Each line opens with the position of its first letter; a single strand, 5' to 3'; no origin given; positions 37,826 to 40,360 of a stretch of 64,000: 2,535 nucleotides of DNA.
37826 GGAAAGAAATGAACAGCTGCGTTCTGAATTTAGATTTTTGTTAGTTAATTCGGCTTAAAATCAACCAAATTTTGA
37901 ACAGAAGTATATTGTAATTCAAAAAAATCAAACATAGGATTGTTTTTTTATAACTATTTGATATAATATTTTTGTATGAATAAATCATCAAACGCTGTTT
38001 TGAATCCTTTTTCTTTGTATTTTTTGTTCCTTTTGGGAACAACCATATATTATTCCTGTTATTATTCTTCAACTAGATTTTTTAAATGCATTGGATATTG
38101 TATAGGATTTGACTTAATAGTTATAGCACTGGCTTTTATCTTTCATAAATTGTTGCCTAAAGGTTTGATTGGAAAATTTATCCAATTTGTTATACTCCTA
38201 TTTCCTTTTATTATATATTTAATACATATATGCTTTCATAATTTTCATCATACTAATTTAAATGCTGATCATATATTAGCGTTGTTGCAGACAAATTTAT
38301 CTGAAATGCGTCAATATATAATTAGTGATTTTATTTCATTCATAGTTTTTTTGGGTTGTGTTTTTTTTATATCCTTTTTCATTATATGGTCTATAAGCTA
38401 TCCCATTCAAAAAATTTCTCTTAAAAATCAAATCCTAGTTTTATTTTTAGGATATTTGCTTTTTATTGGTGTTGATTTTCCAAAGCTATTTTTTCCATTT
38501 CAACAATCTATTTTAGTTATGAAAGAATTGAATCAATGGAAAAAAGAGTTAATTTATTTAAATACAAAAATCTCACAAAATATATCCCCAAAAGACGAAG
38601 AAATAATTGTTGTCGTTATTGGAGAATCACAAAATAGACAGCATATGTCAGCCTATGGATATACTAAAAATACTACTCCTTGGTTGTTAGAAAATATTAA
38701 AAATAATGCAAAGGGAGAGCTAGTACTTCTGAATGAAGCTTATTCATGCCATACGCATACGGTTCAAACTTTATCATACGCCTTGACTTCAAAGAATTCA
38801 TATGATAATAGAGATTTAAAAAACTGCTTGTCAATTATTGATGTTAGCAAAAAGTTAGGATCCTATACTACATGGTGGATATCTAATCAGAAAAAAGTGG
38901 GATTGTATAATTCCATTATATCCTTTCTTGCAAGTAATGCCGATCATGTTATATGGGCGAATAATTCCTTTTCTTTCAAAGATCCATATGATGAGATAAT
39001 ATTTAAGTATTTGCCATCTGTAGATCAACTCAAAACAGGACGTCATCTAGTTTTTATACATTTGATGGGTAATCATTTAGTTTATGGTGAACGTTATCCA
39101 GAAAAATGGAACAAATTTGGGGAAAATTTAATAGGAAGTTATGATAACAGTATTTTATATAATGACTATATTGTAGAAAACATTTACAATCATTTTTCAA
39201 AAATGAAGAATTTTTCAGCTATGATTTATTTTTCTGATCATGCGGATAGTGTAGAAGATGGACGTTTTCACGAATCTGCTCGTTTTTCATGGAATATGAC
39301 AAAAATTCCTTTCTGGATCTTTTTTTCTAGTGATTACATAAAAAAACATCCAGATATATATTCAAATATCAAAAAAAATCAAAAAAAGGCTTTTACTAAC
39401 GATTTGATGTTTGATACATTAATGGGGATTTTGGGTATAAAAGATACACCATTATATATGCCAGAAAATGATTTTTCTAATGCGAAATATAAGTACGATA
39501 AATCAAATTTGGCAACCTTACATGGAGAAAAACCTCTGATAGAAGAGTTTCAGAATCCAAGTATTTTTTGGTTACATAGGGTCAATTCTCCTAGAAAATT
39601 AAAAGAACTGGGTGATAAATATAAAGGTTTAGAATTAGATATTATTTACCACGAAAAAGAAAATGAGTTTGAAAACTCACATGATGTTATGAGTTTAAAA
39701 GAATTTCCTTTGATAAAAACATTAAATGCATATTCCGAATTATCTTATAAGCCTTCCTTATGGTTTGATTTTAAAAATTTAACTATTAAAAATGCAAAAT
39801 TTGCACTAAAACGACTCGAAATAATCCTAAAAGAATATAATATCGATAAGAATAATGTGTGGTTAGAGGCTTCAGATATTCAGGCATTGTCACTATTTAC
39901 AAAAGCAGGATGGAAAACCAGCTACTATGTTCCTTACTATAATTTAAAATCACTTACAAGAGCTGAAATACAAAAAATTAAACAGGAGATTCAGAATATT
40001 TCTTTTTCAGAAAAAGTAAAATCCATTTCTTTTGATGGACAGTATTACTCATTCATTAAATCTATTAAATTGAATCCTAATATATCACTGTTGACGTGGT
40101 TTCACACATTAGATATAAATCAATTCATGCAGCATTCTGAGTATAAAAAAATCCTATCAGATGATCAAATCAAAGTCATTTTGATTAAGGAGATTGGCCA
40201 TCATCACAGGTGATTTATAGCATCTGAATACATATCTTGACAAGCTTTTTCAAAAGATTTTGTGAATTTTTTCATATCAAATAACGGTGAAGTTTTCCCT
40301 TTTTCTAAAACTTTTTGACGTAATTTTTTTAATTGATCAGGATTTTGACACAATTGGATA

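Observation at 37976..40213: Unusual domain fusion: phosphoethanolamine-transferase (sulfatase-fold) domain plus C-terminal GDPD/PLC-like phosphodiesterase-like domain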

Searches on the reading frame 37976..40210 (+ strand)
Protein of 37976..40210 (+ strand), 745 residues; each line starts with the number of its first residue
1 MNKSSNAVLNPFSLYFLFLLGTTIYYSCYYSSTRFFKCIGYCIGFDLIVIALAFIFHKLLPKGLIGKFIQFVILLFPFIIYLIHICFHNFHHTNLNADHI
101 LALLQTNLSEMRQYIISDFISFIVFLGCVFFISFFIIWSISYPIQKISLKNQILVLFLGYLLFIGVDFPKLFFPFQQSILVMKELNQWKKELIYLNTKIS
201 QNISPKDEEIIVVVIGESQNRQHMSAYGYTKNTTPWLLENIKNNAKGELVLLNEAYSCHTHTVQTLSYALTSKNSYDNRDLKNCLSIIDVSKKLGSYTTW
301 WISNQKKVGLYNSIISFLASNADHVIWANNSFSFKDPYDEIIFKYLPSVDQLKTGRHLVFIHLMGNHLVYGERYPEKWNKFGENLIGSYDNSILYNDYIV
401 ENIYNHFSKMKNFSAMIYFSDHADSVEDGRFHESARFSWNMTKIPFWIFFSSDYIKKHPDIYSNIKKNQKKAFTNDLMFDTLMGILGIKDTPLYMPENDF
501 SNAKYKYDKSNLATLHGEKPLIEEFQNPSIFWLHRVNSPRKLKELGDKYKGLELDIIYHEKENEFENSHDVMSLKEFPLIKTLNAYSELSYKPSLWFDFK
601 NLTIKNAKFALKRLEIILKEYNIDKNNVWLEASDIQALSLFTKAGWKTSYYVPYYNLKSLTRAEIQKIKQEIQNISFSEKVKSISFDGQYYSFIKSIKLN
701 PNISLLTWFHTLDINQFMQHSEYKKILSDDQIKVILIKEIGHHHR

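Call 3: search_protein_families(library=pfam, proteins=[window:37976-40210:+], max_evalue=1)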
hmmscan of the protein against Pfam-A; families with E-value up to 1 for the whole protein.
window:37976-40210:+ (745 aa): 3 families
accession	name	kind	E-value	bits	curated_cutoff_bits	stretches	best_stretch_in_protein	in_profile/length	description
PF00884.28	Sulfatase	-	1.4e-35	123.5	25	1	211-488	3-301/301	Sulfatase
PF08019.17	EptA_B_N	-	0.058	13.7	22.3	1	59-189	11-132/152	Phosphoethanolamine transferase EptA/EptB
PF08776.16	VASP_tetra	-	0.18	11.8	25.8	1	662-672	16-26/36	VASP tetramerisation domain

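Call 4: search_protein_families(library=ncbifam, proteins=[window:37976-40210:+], max_evalue=1)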
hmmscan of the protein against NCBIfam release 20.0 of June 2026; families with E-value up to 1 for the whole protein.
window:37976-40210:+ (745 aa): 14 families
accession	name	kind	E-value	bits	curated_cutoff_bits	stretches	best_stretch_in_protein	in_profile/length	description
NF007933.0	PRK10649.1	subfamily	1.7e-43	149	404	1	181-506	211-547/577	phosphoethanolamine transferase CptA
NF012179.0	CptA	domain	2.2e-38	132.3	900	1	176-506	194-535/556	phosphoethanolamine transferase CptA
NF028537.1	P_eth_NH2_trans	domain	1.7e-31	109.3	500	2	184-500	200-525/527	phosphoethanolamine--lipid A transferase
NF008593.0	PRK11560.1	equivalog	4.4e-27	94.5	493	1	206-489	245-539/563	kdo(2)-lipid A phosphoethanolamine 7''-transferase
NF007160.0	PRK09598.1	equivalog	2.5e-24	85.5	561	1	47-502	54-519/523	phosphoethanolamine--lipid A transferase EptA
NF008619.0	PRK11598.1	equivalog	5.7e-22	77.9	660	1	206-500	233-538/546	phosphoethanolamine transferase EptA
NF033669.1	polymyxin_MCR8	exception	1.2e-16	60.7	1250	1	204-512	233-552/565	MCR-8 family phosphoethanolamine--lipid A transferase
NF033671.1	polymyxin_MCR7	exception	6.8e-16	57.9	1250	1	209-489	228-521/539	MCR-7 family phosphoethanolamine--lipid A transferase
NF033463.1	polymyxin_MCR5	exception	4.9e-13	48.6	1250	1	209-501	240-538/547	MCR-5 family phosphoethanolamine--lipid A transferase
NF047438.1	polymyxin_MCR12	exception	5.5e-11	41.5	1200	1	210-490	238-530/548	MCR-12 family phosphoethanolamine--lipid A transferase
NF033670.1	polymyxin_MCR6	exception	3e-09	36.2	1235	1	190-428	215-470/538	MCR-6 family phosphoethanolamine--lipid A transferase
NF012159.0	polymyxin_MCR2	exception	1.8e-08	33.6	1200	1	201-428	226-470/538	MCR-2 family phosphoethanolamine--lipid A transferase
NF000465.1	polymyxin_MCR1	exception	5.5e-08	32.1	1100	1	190-428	217-472/541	MCR-1 family phosphoethanolamine--lipid A transferase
NF012172.1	FOX-MOX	exception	0.13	11.2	700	0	472-510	189-227/382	FOX/MOX family class C beta-lactamase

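Call 7: search_solved_structures(query=window:37976-40210:+, max_evalue=1)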
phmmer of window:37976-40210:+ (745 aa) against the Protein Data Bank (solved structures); distinct sequences matched with E-value up to 1: 18.
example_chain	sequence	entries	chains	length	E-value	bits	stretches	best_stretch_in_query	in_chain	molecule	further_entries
5zzu_A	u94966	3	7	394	5.3e-28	100.8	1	205-464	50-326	Phosphoethanolamine transferase EptC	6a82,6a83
5fgn_A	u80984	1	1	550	8.5e-16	60.5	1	53-500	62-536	lipooligosaccharide phosphoethanolamine transferase A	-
4tn0_A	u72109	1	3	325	8.7e-16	60.5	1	208-508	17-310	UPF0141 protein yjdB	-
4kav_A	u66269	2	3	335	3.3e-15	58.5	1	209-500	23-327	YhbX/YhjW/YijP/YjdB family protein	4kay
5k4p_A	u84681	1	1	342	3.9e-12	48.4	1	206-429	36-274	Probable phosphatidylethanolamine transferase Mcr-1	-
5gov_B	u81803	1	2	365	4.7e-12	48.1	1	206-428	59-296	Probable phosphatidylethanolamine transferase Mcr-1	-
5zjv_A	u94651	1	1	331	4.8e-12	48.1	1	207-429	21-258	Probable phosphatidylethanolamine transferase Mcr-1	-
5ylc_A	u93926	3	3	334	4.9e-12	48.1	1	207-429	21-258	Probable phosphatidylethanolamine transferase Mcr-1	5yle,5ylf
5grr_A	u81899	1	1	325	5.7e-12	47.8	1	208-429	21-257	Probable phosphatidylethanolamine transferase Mcr-1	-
6li5_A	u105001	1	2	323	5.7e-12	47.8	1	208-429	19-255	Probable phosphatidylethanolamine transferase Mcr-1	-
5lrm_A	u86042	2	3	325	5.7e-12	47.8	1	208-429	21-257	phosphatidylethanolamine transferase Mcr-1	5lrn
6li4_A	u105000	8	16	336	6.3e-12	47.7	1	208-428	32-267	Probable phosphatidylethanolamine transferase Mcr-1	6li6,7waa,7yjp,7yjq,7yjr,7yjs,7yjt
6a7w_A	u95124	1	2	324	3.1e-11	45.4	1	204-429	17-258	Putative integral membrane protein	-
5mx9_A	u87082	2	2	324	3.3e-11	45.3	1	204-429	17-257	Phosphatidylethanolamine transferase Mcr-2 | Putative integral membrane protein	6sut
9nww_B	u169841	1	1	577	9e-11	43.9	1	190-428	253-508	Probable phosphatidylethanolamine transferase Mcr-1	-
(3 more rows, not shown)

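Call 31: find_homologous_proteins(query=window:37976-40210:+, max_evalue=1e-20)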
Query window:37976-40210:+ (745 aa): 891 proteins with E <= 1e-20 among 8000 candidates; the best 120 are listed.
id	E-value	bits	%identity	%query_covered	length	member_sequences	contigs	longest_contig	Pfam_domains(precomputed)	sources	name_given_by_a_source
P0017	0.0e+0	1695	100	100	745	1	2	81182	PF00884.29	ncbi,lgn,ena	-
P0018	1.0e-161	558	44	91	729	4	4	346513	PF00884.29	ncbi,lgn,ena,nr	ncbi:MAG: sulfatase-like hydrolase/transferase [Alphaproteobacteria bacterium]|nr:sulfatase-like hyd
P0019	2.1e-161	557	43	91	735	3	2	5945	PF00884.29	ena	-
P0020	4.2e-160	553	43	92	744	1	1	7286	PF00884.29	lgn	-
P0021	5.2e-158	546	42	91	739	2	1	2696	PF00884.29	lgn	-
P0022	9.8e-149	515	38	94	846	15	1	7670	PF00884.29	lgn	-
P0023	2.7e-148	514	40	90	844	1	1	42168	PF00884.29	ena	-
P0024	5.3e-148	513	41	91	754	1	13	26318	PF00884.29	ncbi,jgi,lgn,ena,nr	ncbi:MAG: phosphoethanolamine transferase [Alphaproteobacteria bacterium]|nr:phosphoethanolamine tra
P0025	1.9e-146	507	39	93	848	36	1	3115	PF00884.29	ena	-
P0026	1.6e-141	491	39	95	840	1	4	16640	PF00884.29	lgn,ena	-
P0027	3.9e-137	477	40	91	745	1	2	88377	PF00884.29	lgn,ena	-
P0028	9.3e-137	475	39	91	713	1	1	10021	PF00884.29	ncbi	ncbi:MAG: phosphoethanolamine transferase [Succinivibrionaceae bacterium]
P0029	1.3e-125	438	38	77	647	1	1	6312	PF00884.29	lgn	-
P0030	9.4e-122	426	48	60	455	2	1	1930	PF00884.29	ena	-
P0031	4.5e-97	344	34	90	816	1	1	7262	PF00884.29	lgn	-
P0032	6.8e-95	337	39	37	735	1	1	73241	PF00884.29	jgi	jgi:heptose-I-phosphate ethanolaminephosphotransferase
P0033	8.4e-95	337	36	86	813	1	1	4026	PF00884.29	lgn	-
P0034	2.3e-94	335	34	95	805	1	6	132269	PF00884.29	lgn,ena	-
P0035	3.2e-94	335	35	91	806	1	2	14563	PF00884.29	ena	-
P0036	4.3e-94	334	35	93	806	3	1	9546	PF00884.29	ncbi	-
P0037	3.6e-93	331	34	92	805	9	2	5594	PF00884.29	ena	-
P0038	2.5e-92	328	41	58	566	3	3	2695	PF00884.29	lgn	-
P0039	1.6e-91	326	39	65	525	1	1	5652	PF00884.29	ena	-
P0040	4.3e-91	324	33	96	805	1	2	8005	PF00884.29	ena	-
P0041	4.7e-91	324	37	65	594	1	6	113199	PF00884.29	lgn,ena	-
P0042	1.1e-90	323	36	63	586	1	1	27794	PF00884.29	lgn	-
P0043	1.8e-90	322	37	63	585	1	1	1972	PF00884.29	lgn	-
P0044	2.2e-90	322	40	61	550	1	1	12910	PF00884.29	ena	-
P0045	3.1e-90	322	39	64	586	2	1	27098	PF00884.29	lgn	-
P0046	3.5e-90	321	38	58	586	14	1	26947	PF00884.29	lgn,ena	-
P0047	5.0e-90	321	41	61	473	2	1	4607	PF00884.29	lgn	-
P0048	1.0e-89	320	39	58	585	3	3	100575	PF00884.29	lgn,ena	-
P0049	1.6e-89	319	37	65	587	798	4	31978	PF00884.29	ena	-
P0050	2.3e-89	319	40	62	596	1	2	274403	PF00884.29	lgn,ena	-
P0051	2.5e-89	319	35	64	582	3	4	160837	PF00884.29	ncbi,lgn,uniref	ncbi:MAG: sulfatase-like hydrolase/transferase [Mitsuokella sp.]|uniref:phosphoethanolamine transfer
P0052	9.6e-89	317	37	66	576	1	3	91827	PF00884.29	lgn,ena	-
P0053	1.0e-88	317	38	66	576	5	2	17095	PF00884.29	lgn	-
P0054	1.4e-88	316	40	60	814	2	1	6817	PF00884.29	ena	-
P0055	1.5e-88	316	36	66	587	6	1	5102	PF00884.29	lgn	-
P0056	1.6e-88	316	37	66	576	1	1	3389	PF00884.29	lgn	-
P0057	1.8e-88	316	37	66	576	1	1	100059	PF00884.29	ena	-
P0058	2.9e-88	315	38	64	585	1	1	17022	PF00884.29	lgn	-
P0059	3.0e-88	315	34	65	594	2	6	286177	PF00884.29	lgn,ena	-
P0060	1.8e-87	312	38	62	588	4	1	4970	PF00884.29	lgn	-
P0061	5.0e-87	311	38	58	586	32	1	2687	PF00884.29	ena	-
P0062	9.9e-87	310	35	66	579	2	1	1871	PF00884.29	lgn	-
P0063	1.1e-86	310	36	64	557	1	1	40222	PF00884.29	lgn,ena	-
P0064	2.0e-86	309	37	63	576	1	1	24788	PF00884.29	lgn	-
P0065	3.8e-86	308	35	66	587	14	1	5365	PF00884.29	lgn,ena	-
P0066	4.8e-86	308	34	66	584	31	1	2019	PF00884.29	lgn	-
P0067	9.9e-86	307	41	58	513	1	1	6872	PF00884.29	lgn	-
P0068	1.1e-85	307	39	58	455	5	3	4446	PF00884.29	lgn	-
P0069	1.3e-85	306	38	62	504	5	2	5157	PF00884.29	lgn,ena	-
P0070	1.4e-85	306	36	66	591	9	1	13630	PF00884.29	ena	-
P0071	1.4e-85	306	37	66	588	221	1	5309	PF00884.29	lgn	-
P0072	1.9e-85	306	37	65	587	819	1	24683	PF00884.29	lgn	-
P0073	2.0e-85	306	36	58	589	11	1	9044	PF00884.29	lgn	-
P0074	2.2e-85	306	37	64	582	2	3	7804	PF00884.29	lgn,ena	-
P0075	2.4e-85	305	37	58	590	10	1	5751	PF00884.29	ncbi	-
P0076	2.7e-85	305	36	62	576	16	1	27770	PF00884.29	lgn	-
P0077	3.7e-85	305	37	61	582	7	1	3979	PF00884.29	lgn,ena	-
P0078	3.7e-85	305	37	63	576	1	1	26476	PF00884.29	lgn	-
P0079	5.2e-85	304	36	63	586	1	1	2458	PF00884.29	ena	-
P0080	5.5e-85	304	37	58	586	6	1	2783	PF00884.29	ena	-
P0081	5.7e-85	304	39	62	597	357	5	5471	PF00884.29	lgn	-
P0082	7.6e-85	304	38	57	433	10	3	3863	PF00884.29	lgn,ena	-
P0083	9.0e-85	304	36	68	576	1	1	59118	PF00884.29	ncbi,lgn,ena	-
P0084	9.2e-85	303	38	58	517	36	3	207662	PF00884.29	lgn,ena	-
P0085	1.2e-84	303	35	68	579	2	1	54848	PF00884.29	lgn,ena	-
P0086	1.4e-84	303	39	62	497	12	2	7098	PF00884.29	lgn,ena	-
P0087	1.6e-84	303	38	58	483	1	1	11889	PF00884.29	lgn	-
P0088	2.0e-84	302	35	64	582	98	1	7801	PF00884.29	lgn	-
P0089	2.1e-84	302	37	65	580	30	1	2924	PF00884.29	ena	-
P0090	4.6e-84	301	36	64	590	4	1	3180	PF00884.29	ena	-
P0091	7.2e-84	301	39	57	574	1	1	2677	PF00884.29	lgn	-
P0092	8.8e-84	300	38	58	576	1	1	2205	PF00884.29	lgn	-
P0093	1.0e-83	300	39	62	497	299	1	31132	PF00884.29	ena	-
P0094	1.1e-83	300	38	65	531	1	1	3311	PF00884.29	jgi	jgi:hypothetical protein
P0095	3.0e-83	298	38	59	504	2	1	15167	PF00884.29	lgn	-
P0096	4.1e-83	298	38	57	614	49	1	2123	PF00884.29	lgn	-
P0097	5.1e-83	298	36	66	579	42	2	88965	PF00884.29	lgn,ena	-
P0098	9.3e-83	297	38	58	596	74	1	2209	PF00884.29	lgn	-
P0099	1.0e-82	297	36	64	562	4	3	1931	PF00884.29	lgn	-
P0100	1.1e-82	297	34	66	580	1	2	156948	PF00884.29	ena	-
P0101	1.2e-82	296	36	58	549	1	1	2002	PF00884.29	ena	-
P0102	1.4e-82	296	38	57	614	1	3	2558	PF00884.29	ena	-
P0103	3.0e-82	295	37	57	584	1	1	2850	PF00884.29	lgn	-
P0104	3.1e-82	295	33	65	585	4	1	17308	PF00884.29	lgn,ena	-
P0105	5.6e-82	294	39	58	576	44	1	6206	PF00884.29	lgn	-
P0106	6.4e-82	294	35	66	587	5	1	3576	PF00884.29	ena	-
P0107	7.6e-82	294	36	58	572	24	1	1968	PF00884.29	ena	-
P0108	8.2e-82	294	38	58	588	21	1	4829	PF00884.29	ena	-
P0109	1.2e-81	293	39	58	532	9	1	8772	PF00884.29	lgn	-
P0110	1.4e-81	293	38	59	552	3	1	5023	PF00884.29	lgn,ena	-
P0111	1.4e-81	293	35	61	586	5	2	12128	PF00884.29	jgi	jgi:heptose-I-phosphate ethanolaminephosphotransferase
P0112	1.7e-81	293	32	66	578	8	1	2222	PF00884.29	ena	-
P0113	2.0e-81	292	35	65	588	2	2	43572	PF00884.29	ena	-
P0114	2.9e-81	292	36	64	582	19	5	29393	PF00884.29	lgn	-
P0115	4.0e-81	291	37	57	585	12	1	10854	PF00884.29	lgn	-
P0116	4.0e-81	291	36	58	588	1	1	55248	PF00884.29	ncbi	-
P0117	4.5e-81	291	37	58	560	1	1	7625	PF00884.29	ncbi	-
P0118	4.6e-81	291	35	67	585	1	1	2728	PF00884.29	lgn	-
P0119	4.8e-81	291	34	65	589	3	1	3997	PF00884.29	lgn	-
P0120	6.0e-81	291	36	61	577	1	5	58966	PF00884.29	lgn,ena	-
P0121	7.7e-81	291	38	64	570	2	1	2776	PF00884.29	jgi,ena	-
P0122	8.5e-81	290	35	64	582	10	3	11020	PF00884.29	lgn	-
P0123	8.5e-81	290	35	65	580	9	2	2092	PF00884.29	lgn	-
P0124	8.6e-81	290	32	69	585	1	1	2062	PF00884.29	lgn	-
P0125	1.1e-80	290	36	66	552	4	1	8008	PF00884.29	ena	-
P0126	1.1e-80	290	35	64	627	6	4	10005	PF00884.29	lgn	-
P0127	1.3e-80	290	37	58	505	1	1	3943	PF00884.29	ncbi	-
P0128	3.3e-80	288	35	64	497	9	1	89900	PF00884.29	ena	-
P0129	3.8e-80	288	33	64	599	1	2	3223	PF00884.29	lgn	-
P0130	3.8e-80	288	33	59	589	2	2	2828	PF00884.29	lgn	-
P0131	4.3e-80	288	38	58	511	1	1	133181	PF00884.29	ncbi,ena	-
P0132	5.6e-80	288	34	64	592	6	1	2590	PF00884.29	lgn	-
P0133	6.1e-80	288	34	66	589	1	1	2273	PF00884.29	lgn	-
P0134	7.9e-80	287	33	64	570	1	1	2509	PF00884.29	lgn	-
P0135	9.2e-80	287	37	60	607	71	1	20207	PF00884.29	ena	-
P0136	9.4e-80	287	38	57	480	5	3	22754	PF00884.29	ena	-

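Call 32: find_encoding_contigs(protein=P0017, flank=3000, max_places=3)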
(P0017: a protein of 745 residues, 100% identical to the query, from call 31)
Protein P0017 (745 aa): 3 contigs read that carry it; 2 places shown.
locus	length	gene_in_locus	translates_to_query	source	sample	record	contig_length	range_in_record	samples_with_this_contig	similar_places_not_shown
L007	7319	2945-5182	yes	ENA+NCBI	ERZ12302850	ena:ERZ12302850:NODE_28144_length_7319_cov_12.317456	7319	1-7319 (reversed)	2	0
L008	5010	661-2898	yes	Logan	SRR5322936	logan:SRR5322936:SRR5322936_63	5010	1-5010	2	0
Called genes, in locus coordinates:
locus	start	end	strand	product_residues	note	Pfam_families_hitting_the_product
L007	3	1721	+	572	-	?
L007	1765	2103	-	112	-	PF12647:RNHCP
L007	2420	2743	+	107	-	-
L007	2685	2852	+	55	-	-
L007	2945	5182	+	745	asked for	PF00884:Sulfatase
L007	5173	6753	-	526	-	PF13844:Glyco_transf_41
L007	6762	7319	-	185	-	?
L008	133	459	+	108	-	-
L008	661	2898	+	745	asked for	PF00884:Sulfatase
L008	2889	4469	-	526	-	PF13844:Glyco_transf_41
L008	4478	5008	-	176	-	?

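Call 33: find_encoding_contigs(protein=P0018, flank=8000, max_places=2)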
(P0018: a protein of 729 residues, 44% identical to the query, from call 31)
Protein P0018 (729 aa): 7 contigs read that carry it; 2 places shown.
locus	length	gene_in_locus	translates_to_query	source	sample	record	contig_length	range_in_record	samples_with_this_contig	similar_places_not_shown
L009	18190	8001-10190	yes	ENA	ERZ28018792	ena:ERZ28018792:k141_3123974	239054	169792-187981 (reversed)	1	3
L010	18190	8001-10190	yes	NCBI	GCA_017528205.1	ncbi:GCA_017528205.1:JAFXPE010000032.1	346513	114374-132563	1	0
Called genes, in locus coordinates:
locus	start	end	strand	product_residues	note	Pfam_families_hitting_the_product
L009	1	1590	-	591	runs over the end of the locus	-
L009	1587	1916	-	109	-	-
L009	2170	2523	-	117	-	-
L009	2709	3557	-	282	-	-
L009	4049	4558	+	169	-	PF10688:Imp-YgjV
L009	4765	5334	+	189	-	-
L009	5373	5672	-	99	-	PF06291:Lambda_Bor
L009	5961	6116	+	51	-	-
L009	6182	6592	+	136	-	-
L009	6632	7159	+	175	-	-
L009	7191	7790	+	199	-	PF13833:EF-hand_8 (faint), PF00036:EF-hand_1 (faint), PF13405:EF-hand_6 (faint), PF13202:EF-hand_5 (weak), PF13499:EF-hand_7 (weak)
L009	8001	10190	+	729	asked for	PF00884:Sulfatase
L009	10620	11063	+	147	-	PF05050:Methyltransf_21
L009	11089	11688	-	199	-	-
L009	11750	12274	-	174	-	-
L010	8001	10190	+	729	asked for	PF00884:Sulfatase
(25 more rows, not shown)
